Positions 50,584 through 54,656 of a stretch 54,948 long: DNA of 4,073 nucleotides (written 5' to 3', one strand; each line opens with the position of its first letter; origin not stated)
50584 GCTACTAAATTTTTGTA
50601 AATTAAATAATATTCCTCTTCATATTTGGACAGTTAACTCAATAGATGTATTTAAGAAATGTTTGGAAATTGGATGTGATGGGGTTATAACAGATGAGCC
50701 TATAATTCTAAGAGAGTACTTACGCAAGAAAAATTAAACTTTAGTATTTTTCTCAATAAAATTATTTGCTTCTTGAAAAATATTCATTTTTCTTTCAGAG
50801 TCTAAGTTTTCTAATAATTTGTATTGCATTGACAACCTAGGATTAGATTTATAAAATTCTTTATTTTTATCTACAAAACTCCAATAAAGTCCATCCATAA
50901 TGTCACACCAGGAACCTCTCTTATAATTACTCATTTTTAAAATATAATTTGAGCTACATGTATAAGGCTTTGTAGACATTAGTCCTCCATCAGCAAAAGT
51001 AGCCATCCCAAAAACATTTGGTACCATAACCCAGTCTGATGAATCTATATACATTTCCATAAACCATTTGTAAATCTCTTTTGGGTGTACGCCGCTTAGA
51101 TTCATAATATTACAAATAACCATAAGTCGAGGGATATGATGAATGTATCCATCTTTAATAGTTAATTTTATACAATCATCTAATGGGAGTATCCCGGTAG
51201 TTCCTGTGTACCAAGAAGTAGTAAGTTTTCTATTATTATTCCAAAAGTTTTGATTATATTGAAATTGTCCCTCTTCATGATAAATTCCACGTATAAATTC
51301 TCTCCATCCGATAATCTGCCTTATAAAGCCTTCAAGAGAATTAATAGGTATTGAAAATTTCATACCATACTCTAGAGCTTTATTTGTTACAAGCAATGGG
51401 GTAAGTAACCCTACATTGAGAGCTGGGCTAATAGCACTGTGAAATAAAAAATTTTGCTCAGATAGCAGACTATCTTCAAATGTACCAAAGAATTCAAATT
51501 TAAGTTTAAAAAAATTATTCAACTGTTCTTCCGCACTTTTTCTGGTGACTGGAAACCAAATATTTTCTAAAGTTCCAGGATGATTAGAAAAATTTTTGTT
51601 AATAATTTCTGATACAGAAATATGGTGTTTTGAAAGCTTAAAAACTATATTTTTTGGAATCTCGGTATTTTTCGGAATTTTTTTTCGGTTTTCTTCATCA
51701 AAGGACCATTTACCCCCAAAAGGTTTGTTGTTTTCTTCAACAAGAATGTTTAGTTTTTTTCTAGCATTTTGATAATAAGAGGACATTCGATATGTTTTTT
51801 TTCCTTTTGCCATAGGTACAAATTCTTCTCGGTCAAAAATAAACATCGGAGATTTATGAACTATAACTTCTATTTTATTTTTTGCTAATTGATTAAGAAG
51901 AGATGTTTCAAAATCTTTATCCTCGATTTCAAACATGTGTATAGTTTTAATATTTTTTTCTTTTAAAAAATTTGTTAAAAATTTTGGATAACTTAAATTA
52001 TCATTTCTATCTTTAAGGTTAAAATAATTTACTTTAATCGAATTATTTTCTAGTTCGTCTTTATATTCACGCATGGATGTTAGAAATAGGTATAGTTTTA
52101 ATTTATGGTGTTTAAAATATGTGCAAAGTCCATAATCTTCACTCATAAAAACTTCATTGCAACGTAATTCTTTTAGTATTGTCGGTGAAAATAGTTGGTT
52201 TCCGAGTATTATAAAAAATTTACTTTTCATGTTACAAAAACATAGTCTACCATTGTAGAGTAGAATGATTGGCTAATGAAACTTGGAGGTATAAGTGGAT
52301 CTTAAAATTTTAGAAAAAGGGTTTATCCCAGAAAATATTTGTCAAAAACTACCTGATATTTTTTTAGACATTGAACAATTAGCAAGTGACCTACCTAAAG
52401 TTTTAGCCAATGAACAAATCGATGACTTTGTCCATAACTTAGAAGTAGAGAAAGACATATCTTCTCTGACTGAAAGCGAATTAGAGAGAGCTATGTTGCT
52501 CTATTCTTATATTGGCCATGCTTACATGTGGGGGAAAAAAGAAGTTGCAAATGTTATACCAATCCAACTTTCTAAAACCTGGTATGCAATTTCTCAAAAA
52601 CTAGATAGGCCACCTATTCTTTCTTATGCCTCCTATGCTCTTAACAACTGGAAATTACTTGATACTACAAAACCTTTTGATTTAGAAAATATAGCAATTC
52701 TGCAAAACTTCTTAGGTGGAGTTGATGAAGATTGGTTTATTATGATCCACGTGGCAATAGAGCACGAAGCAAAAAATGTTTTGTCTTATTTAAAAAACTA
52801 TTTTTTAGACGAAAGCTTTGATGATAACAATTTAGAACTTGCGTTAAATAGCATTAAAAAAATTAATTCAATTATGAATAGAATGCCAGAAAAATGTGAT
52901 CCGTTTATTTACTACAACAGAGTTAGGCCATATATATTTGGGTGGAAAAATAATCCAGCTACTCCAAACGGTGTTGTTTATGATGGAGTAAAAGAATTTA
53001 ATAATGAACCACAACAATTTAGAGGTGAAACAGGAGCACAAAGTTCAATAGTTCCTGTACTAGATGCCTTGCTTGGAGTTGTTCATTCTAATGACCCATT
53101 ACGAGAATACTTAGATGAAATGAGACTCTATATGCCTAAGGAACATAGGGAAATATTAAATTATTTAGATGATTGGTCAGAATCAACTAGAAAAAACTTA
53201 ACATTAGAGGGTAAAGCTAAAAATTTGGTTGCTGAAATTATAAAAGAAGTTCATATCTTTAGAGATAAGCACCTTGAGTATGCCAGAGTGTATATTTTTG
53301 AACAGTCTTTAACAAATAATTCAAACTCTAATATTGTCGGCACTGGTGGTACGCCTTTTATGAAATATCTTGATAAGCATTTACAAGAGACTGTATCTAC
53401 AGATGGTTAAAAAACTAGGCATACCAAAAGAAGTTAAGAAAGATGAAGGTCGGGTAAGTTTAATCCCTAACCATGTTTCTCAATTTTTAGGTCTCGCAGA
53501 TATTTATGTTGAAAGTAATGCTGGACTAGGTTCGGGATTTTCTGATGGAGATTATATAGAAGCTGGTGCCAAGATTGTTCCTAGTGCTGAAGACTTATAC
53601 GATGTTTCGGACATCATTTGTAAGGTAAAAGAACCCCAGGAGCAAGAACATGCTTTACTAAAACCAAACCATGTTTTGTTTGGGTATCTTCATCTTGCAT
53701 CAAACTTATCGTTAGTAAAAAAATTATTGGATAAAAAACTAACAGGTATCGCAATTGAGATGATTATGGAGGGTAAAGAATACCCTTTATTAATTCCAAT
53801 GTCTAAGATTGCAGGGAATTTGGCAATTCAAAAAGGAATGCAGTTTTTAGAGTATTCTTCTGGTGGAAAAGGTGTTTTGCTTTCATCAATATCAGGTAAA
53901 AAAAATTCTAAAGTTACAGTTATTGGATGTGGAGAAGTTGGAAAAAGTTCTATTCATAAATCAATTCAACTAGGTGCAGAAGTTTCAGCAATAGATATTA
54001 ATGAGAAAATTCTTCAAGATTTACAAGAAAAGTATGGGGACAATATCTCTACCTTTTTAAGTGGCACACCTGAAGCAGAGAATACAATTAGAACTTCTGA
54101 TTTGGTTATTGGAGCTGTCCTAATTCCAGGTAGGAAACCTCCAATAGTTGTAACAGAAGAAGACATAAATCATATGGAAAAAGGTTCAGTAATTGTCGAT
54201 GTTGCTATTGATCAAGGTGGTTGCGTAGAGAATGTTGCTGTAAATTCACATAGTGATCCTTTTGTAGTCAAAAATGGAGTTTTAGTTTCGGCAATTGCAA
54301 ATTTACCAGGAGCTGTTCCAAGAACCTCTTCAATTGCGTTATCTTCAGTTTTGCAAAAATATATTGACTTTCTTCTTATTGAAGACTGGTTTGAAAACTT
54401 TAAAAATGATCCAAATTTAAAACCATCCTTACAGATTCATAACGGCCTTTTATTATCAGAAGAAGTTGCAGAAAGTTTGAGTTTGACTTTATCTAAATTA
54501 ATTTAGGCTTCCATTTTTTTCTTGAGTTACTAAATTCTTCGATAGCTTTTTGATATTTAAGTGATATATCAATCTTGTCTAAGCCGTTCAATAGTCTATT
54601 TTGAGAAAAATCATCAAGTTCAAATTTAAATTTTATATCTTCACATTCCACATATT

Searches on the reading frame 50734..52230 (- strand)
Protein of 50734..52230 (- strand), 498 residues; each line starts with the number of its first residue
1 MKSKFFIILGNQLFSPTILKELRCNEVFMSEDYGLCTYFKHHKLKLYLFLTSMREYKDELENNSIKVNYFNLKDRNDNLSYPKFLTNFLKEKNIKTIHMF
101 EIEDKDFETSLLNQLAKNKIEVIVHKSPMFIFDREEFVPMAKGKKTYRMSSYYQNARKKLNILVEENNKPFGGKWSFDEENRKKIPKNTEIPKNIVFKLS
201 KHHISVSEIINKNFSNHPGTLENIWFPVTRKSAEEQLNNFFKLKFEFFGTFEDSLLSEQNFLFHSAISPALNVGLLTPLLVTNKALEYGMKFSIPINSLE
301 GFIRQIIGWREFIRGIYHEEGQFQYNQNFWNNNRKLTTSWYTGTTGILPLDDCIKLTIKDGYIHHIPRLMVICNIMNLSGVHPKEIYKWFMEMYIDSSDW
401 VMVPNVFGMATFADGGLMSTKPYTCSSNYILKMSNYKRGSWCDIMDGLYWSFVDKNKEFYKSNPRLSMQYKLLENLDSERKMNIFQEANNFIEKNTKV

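Call 19: search_protein_families(library=ncbifam, proteins=[window:50734-52230:-])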
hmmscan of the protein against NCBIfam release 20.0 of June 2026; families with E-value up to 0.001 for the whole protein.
window:50734-52230:- (498 aa): 1 family
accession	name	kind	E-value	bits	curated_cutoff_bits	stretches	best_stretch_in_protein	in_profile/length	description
TIGR03556.1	photolyase_8HDF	exception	7.1e-05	21.9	884.6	1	264-397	238-379/471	deoxyribodipyrimidine photo-lyase, 8-HDF type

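Call 69: find_encoding_contigs(protein=window:50734-52230:-, flank=10000, max_places=2)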
Protein window:50734-52230:- (498 aa): 24 contigs read that carry it; 2 places shown.
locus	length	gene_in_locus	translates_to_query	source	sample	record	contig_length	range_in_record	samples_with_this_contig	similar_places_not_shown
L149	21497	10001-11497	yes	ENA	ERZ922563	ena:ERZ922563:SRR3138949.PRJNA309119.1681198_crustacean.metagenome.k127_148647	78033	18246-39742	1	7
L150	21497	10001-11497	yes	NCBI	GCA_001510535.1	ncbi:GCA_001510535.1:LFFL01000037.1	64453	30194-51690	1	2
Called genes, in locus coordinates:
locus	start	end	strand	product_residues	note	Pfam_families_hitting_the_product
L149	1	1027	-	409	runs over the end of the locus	PF00300:His_Phos_1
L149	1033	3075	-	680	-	PF03030:H_PPase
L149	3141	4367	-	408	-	PF00999:Na_H_Exchanger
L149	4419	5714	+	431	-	PF05977:MFS_3, PF07690:MFS_1, PF13347:MFS_2 (weak), PF07690:MFS_1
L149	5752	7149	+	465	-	PF00330:Aconitase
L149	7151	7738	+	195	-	PF00694:Aconitase_C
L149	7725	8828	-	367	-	PF05222:AlaDh_PNT_N, PF01262:AlaDh_PNT_C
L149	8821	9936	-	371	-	PF01231:IDO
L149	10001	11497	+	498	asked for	PF04244:DPRP, PF03441:FAD_binding_7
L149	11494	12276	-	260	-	PF03009:GDPD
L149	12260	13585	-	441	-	PF19289:PmbA_TldD_3rd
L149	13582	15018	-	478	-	PF01523:PmbA_TldD_1st, PF19289:PmbA_TldD_3rd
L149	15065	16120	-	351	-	PF00140:Sigma70_r1_2, PF04542:Sigma70_r2, PF04539:Sigma70_r3, PF04545:Sigma70_r4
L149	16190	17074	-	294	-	PF02628:COX15-CtaA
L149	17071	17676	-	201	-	-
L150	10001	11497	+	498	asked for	PF04244:DPRP, PF03441:FAD_binding_7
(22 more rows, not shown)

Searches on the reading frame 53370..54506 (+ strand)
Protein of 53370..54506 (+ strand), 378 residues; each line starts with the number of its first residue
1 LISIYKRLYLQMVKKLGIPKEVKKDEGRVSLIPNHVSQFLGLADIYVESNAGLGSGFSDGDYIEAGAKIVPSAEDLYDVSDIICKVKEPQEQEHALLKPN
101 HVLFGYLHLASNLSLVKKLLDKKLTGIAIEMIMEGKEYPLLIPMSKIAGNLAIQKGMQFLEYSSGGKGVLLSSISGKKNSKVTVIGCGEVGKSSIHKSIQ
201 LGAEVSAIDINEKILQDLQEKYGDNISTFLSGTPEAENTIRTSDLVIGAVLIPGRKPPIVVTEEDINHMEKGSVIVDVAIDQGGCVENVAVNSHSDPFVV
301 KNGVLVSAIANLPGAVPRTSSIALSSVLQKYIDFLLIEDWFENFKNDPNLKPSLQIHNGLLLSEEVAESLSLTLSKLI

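Call 19: search_protein_families(library=ncbifam, proteins=[window:53370-54506:+])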
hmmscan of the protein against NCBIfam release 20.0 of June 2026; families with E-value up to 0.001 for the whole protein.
window:53370-54506:+ (378 aa): 6 families
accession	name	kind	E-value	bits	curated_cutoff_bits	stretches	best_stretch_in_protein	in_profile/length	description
TIGR00518.1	alaDH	equivalog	7.1e-105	351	391.85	1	15-372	2-360/370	alanine dehydrogenase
NF006942.0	PRK09424.1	equivalog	3.6e-44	151.4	383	2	15-217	2-203/510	Re/Si-specific NAD(P)(+) transhydrogenase subunit alpha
TIGR00561.1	pntA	equivalog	3.4e-36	125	444.4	2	15-218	1-203/511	Re/Si-specific NAD(P)(+) transhydrogenase subunit alpha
NF006162.0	PRK08306.1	equivalog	3.4e-08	33.2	261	1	179-333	154-289/297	dipicolinate synthase subunit DpsA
TIGR02853.1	spore_dpaA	equivalog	1.6e-06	27.6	319.65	1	179-330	151-283/287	dipicolinic acid synthetase subunit A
NF043037.1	ThreonDh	equivalog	0.00065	19.2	350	1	179-282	2-99/297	L-threonate dehydrogenase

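Call 66: find_encoding_contigs(protein=window:53403-54506:+, flank=10000, max_places=2)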
Protein window:53403-54506:+ (367 aa): no gene with exactly this product is on record in the collection.

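Call 68: find_encoding_contigs(protein=window:53370-54506:+, flank=10000, max_places=2)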
Protein window:53370-54506:+ (378 aa): no gene with exactly this product is on record in the collection.
